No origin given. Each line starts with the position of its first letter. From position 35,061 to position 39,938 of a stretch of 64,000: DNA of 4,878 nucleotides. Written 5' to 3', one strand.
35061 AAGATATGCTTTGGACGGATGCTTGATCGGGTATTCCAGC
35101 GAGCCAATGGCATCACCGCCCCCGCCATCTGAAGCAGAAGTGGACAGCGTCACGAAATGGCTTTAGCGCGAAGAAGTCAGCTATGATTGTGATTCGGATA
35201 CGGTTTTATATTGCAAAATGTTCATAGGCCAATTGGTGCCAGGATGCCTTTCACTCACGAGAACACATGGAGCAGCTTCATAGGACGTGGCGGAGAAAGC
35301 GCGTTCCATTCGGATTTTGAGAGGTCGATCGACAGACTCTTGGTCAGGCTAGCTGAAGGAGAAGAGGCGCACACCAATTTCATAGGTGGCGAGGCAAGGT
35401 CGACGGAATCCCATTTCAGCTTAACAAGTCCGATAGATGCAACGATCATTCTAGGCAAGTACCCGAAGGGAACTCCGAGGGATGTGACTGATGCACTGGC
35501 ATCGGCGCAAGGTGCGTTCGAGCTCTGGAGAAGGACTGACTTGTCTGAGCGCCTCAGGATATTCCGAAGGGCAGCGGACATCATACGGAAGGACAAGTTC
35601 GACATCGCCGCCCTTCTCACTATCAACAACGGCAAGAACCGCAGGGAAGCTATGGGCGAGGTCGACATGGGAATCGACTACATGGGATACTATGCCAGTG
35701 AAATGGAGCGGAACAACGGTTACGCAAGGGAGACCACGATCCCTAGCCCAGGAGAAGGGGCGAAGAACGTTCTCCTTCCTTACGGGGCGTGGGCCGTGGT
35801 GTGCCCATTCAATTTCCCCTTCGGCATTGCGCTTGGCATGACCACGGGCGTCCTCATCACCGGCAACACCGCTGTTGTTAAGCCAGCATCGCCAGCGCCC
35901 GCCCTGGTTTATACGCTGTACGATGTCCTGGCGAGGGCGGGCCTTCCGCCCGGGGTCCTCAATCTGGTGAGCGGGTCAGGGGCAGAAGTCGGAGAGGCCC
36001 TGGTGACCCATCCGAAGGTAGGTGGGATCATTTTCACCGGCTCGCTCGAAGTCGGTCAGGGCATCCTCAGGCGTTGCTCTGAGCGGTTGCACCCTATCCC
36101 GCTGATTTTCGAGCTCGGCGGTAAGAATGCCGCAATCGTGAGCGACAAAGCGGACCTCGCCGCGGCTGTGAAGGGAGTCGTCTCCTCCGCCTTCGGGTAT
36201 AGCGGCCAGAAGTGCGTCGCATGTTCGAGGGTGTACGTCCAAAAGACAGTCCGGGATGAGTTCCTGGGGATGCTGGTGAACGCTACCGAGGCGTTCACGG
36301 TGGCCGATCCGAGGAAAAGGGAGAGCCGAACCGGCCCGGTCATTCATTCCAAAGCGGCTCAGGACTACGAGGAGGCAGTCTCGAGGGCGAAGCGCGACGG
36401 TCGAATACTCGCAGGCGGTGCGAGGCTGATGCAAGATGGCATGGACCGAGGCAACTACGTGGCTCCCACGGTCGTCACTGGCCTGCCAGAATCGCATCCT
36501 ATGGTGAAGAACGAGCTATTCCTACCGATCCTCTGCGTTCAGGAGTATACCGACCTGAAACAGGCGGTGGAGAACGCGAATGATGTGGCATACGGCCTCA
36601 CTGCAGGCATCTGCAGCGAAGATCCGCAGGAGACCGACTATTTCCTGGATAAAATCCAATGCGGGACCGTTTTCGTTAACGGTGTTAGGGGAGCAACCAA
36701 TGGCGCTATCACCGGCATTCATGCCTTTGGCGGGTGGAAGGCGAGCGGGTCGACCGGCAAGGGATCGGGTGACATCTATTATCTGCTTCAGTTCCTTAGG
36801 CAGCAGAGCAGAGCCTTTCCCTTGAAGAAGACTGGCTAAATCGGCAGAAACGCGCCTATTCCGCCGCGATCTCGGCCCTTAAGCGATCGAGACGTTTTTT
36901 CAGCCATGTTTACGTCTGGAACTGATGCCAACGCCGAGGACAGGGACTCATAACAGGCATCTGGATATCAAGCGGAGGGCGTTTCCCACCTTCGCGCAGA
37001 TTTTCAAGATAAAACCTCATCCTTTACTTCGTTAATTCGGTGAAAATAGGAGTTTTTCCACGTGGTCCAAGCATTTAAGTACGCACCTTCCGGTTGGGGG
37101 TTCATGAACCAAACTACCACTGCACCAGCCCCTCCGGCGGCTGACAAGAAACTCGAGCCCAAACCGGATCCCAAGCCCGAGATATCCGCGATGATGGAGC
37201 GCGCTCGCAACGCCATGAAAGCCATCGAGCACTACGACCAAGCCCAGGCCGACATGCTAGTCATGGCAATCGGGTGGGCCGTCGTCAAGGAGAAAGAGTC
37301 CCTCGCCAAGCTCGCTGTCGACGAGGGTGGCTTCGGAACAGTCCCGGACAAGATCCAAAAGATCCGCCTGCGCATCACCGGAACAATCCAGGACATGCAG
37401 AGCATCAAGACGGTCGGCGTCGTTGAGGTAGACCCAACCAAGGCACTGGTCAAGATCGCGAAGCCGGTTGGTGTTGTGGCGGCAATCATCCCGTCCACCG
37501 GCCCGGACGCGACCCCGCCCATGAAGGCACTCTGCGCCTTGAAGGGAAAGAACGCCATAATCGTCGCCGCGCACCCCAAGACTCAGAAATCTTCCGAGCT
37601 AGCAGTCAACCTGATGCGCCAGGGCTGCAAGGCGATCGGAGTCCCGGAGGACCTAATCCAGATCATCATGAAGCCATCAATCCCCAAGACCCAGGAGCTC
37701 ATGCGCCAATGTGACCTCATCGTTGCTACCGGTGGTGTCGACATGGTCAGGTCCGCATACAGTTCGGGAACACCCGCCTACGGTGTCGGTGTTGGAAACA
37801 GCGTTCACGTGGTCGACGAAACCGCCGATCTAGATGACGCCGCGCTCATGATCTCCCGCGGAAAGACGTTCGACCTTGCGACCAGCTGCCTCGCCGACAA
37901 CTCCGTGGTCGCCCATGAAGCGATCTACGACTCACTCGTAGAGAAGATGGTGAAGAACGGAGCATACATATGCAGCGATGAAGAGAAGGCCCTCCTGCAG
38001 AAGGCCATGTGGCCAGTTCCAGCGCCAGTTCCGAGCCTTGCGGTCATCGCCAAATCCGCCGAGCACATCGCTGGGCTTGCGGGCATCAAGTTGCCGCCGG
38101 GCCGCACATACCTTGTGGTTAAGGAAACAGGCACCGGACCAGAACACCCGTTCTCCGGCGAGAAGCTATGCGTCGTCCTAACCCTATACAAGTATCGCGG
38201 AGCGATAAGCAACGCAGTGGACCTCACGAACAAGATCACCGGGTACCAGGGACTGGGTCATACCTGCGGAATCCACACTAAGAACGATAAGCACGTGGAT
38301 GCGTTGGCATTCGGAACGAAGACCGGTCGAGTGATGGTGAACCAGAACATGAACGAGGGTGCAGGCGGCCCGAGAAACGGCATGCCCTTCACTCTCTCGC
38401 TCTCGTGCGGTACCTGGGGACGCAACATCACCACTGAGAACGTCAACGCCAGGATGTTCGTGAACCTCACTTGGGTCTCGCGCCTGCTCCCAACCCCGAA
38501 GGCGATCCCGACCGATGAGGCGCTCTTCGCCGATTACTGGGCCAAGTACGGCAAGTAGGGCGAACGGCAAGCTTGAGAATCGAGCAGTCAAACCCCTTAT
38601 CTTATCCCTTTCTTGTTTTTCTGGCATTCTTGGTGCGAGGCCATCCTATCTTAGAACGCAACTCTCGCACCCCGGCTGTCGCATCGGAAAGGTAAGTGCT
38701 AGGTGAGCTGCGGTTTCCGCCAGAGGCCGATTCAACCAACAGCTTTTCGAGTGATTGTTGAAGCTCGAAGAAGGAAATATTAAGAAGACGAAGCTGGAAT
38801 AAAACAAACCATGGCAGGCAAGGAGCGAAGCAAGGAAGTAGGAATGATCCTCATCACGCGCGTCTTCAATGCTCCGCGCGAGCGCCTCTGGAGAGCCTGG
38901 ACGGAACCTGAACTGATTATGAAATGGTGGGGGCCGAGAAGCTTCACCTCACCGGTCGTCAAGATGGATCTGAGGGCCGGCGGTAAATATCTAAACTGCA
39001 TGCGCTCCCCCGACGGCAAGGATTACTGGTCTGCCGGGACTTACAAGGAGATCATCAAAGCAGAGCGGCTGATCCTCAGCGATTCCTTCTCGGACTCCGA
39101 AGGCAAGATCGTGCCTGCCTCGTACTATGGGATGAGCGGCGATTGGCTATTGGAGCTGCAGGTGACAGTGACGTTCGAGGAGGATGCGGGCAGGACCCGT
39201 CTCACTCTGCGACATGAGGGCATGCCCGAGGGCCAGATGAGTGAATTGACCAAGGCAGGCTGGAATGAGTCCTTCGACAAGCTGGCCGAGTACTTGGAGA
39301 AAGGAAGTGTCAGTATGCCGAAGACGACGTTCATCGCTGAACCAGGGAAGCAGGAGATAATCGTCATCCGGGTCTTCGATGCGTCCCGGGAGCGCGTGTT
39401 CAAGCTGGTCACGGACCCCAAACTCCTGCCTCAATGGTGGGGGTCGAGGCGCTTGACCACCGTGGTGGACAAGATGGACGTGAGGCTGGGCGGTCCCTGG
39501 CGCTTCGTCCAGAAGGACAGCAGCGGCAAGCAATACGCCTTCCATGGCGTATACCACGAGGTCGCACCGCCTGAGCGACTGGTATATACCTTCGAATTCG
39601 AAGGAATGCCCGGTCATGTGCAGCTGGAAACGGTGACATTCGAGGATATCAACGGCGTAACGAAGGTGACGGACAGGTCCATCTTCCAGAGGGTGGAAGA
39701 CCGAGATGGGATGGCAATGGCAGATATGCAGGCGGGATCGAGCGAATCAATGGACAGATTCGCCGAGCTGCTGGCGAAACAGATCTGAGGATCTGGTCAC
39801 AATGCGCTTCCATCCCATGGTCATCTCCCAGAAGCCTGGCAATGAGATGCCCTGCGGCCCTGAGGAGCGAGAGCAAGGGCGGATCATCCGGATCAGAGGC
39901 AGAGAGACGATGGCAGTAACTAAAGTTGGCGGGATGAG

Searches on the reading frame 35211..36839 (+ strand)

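Call 50: search_protein_families(library=pfam, proteins=[window:35211-36839:+], max_evalue=0.0001)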
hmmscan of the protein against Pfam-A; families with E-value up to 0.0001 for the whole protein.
window:35211-36839:+ (542 aa): 1 family
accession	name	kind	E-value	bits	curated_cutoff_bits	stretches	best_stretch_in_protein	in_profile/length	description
PF00171.27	Aldedh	-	1.8e-130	436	23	1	66-531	6-458/461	Aldehyde dehydrogenase family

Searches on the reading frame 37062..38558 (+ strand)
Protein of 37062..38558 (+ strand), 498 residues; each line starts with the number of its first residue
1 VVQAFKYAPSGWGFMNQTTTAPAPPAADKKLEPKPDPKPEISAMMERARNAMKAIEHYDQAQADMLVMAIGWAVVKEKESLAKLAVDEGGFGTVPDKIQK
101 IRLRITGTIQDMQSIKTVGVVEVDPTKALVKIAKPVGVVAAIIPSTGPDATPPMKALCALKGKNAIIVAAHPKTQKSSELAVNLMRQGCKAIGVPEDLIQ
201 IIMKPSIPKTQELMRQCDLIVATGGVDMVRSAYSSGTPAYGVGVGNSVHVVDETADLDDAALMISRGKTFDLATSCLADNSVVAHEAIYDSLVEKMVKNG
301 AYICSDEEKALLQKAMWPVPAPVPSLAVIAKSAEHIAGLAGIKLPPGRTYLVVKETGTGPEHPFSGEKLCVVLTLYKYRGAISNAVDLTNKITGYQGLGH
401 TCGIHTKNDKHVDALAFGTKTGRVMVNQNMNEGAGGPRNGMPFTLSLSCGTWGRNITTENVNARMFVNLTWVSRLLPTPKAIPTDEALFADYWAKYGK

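Call 50: search_protein_families(library=pfam, proteins=[window:37062-38558:+], max_evalue=0.0001)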
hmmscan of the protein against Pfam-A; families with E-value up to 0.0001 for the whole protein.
window:37062-38558:+ (498 aa): 1 family
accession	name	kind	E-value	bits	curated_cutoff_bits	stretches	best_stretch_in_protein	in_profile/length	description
PF00171.27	Aldedh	-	7.8e-22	77.9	23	1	39-299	29-292/461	Aldehyde dehydrogenase family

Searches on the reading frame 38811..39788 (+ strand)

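Call 50: search_protein_families(library=pfam, proteins=[window:38811-39788:+], max_evalue=0.0001)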
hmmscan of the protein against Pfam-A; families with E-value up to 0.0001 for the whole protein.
window:38811-39788:+ (325 aa): 2 families
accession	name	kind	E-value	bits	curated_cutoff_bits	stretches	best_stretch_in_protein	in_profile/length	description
PF08327.17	AHSA1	-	2e-60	203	22.1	2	20-163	1-125/125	Activator of Hsp90 ATPase homolog 1-like protein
PF10604.15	Polyketide_cyc2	-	6.3e-08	33.5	27.4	1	187-321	8-141/142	Polyketide cyclase / dehydrase and lipid transport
